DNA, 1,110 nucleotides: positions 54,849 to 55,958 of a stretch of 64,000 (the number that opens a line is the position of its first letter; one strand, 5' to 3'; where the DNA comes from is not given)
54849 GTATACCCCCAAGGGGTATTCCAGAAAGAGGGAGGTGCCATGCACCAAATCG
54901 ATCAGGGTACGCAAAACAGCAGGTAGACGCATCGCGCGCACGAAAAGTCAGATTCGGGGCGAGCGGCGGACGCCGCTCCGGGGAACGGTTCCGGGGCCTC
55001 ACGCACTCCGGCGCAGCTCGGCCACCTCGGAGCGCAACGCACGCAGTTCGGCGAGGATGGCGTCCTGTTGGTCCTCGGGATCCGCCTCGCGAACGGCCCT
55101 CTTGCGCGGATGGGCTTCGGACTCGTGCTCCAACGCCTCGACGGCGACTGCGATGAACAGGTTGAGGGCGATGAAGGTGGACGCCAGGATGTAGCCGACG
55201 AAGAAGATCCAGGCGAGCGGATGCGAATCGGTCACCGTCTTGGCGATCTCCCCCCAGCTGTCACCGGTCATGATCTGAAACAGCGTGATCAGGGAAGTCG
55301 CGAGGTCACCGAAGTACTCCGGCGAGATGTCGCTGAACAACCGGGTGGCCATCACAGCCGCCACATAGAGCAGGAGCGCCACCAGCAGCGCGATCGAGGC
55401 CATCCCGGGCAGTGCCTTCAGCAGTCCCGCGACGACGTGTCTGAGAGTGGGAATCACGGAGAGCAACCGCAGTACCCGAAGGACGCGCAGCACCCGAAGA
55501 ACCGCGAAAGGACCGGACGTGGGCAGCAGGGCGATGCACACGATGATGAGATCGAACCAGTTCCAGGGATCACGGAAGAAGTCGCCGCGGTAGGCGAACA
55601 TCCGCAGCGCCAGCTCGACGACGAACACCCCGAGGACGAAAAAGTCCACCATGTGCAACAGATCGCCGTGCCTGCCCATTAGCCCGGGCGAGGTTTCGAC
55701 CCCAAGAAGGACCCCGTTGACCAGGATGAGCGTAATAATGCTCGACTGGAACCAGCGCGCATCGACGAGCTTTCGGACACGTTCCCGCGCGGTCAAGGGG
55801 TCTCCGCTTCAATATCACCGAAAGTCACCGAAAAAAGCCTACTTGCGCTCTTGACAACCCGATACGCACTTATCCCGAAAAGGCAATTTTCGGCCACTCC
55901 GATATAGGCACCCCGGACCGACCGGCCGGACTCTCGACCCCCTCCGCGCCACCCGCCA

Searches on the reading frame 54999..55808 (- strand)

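Call 68: search_protein_families(library=pfam, proteins=[window:54999-55808:-], max_evalue=0.00001)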
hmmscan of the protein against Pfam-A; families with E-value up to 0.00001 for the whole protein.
window:54999-55808:- (269 aa): 2 families
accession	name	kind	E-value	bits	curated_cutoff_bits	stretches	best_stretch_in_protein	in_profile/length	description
PF00520.37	Ion_trans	-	1.6e-46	158.9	25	1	18-231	2-238/241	Ion transport protein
PF08016.18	PKD_channel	-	8.1e-12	45.5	22.4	1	102-224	101-220/225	Polycystin cation channel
